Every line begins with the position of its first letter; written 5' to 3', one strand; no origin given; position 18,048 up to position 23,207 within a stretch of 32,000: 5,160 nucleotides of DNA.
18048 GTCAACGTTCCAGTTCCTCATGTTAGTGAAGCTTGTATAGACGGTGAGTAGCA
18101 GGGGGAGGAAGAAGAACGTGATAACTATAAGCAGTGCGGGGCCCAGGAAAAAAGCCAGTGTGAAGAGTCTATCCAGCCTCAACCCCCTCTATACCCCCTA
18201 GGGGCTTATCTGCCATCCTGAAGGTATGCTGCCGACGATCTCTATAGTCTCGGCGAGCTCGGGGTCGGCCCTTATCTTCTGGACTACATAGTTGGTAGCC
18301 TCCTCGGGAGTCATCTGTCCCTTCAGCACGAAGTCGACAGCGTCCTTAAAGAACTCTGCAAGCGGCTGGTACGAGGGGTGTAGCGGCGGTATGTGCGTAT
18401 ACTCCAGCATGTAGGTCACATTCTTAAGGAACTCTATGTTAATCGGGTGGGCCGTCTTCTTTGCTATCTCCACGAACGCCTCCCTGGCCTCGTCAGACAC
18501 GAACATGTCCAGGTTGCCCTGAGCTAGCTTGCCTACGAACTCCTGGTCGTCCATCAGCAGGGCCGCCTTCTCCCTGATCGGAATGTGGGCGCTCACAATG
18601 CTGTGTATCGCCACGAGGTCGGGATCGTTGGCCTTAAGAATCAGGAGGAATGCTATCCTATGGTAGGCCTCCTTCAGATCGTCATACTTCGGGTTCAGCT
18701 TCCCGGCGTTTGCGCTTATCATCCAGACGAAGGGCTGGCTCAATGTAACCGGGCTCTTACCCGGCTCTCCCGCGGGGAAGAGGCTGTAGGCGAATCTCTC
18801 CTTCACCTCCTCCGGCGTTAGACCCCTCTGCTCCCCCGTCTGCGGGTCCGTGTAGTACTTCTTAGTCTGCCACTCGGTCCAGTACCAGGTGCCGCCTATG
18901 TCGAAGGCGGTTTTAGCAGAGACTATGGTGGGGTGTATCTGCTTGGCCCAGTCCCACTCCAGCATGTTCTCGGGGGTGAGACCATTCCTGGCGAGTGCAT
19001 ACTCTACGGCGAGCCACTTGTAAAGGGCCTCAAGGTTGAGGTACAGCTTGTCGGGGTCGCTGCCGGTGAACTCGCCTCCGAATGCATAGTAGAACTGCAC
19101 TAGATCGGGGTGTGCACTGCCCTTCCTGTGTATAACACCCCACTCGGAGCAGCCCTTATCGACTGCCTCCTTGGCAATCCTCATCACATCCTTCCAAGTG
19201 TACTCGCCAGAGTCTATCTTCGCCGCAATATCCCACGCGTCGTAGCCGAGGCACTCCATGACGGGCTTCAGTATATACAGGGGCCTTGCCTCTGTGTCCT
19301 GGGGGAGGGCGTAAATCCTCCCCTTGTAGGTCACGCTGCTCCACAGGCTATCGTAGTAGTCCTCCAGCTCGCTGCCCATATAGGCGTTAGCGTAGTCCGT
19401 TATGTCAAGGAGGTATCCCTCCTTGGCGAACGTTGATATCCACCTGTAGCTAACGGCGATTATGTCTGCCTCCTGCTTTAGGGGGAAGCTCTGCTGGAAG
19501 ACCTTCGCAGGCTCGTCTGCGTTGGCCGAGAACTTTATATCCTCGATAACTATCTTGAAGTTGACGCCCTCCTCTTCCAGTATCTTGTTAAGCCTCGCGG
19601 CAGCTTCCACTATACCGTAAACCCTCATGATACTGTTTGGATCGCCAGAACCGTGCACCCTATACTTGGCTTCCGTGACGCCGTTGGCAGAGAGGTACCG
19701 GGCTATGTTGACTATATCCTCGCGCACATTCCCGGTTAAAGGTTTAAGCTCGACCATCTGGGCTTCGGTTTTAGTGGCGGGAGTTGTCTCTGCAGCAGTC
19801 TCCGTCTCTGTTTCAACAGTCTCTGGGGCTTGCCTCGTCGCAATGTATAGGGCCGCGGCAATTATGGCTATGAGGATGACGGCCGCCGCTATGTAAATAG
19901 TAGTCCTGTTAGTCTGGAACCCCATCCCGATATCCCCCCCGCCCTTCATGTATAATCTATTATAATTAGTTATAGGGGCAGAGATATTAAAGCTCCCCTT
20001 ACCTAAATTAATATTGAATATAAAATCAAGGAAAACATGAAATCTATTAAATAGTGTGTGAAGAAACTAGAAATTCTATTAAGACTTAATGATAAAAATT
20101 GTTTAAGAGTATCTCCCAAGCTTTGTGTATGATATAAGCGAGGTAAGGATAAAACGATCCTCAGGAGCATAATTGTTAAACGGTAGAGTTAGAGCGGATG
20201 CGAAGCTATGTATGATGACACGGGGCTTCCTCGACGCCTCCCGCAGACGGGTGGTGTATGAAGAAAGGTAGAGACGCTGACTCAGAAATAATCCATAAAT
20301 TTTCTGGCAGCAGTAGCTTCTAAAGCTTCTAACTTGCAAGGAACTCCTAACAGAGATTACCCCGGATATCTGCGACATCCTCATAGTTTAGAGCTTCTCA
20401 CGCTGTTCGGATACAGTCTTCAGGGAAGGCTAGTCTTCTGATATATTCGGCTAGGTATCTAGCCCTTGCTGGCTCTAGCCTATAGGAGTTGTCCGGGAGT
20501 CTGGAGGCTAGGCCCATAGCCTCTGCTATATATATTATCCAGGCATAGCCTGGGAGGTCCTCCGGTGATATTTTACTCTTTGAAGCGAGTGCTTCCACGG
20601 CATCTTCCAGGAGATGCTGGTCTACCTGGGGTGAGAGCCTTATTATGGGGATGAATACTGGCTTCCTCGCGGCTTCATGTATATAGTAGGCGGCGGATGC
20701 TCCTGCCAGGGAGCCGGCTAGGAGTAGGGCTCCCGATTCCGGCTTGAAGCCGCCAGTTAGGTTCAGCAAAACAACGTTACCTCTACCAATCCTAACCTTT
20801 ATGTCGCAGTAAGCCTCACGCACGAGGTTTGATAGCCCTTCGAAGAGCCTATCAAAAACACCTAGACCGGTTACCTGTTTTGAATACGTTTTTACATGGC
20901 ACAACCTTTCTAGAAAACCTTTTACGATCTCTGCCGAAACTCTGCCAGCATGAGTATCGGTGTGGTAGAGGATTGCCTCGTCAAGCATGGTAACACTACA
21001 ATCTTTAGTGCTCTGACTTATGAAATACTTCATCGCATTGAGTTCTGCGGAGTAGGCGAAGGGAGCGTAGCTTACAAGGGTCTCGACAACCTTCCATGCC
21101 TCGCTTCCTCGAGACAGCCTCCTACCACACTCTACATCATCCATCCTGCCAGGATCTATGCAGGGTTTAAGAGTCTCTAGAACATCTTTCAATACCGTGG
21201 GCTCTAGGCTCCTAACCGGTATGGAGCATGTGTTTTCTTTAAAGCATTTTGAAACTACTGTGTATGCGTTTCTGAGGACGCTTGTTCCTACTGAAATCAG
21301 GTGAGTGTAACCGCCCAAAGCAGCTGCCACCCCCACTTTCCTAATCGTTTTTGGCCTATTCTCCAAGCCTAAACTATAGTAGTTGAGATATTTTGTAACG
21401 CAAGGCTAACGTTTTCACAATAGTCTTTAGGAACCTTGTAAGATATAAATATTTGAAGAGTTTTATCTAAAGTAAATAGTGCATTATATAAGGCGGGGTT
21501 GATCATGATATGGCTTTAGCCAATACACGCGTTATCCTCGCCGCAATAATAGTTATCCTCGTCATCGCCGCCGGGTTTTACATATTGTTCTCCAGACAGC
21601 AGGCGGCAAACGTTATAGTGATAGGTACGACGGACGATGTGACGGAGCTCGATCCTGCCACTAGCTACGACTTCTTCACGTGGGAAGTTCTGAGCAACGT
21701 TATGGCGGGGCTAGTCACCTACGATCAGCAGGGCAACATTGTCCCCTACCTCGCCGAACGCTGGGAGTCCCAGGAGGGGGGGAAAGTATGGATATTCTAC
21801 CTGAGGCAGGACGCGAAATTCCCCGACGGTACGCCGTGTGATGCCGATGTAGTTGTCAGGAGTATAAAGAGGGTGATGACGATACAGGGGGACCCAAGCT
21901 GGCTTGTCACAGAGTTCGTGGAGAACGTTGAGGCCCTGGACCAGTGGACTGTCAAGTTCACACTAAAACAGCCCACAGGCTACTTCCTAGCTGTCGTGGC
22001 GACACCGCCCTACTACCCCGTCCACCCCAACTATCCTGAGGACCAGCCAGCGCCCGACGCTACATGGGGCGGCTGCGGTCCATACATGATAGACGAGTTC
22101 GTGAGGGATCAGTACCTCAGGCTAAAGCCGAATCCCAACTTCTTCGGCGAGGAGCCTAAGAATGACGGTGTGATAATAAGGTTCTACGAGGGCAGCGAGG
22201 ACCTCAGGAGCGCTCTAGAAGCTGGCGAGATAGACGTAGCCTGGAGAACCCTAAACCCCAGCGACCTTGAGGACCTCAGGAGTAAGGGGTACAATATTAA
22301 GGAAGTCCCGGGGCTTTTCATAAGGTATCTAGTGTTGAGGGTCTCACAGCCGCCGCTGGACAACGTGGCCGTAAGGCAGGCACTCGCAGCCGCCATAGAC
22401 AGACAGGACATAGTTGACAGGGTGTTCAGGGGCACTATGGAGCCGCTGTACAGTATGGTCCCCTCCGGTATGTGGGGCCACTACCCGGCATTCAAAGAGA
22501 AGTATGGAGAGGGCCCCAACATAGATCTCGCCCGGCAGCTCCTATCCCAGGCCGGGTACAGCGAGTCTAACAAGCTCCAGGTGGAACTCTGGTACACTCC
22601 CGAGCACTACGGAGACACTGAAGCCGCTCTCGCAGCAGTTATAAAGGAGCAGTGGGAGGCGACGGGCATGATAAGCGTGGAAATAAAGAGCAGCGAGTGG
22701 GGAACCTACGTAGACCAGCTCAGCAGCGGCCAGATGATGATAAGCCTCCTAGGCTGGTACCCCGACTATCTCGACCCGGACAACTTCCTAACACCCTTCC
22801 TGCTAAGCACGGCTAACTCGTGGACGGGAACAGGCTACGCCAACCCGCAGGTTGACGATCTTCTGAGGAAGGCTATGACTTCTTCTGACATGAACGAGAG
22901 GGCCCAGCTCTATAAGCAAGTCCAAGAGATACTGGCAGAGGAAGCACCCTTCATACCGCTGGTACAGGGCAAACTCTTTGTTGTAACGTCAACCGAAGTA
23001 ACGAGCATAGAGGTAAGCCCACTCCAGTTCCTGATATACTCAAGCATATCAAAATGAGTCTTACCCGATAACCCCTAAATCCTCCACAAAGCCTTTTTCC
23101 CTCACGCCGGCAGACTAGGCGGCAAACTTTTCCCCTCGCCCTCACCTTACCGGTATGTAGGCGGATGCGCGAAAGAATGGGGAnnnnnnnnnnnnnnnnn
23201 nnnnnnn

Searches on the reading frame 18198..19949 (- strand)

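Call 52: search_protein_families(library=pfam, proteins=[window:18198-19949:-], max_evalue=0.001)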
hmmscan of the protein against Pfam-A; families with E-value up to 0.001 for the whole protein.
window:18198-19949:- (583 aa): 1 family
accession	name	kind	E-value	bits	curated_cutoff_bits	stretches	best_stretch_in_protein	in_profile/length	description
PF01547.30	SBP_bac_1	-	7.9e-25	88.9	26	1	119-446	16-277/307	Bacterial extracellular solute-binding protein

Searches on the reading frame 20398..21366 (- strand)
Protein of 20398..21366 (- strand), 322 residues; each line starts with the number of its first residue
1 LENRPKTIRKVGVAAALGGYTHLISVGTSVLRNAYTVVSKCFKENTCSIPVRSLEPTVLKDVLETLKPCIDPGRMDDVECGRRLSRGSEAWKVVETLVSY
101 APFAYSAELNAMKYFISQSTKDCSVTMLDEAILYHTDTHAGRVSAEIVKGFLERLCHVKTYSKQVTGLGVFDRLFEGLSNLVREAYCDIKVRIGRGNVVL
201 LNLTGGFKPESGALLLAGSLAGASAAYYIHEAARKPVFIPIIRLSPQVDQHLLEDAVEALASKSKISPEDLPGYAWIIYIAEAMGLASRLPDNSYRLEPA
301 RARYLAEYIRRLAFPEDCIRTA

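Call 52: search_protein_families(library=pfam, proteins=[window:20398-21366:-], max_evalue=0.001)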
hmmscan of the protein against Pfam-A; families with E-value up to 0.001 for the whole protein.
window:20398-21366:- (322 aa): 1 family
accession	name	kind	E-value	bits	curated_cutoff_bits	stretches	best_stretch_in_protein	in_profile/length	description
PF09651.16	Cas_APE2256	-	1.6e-38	132.1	24.8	1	105-242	3-136/136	CRISPR-associated protein (Cas_APE2256)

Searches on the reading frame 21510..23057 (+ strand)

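Call 52: search_protein_families(library=pfam, proteins=[window:21510-23057:+], max_evalue=0.001)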
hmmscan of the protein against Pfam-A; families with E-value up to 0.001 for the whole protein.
window:21510-23057:+ (515 aa): 1 family
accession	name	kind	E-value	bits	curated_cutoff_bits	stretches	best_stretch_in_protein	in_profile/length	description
PF00496.27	SBP_bac_5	-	1.9e-90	304.1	32.4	1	76-437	1-367/368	Bacterial extracellular solute-binding proteins, family 5 Middle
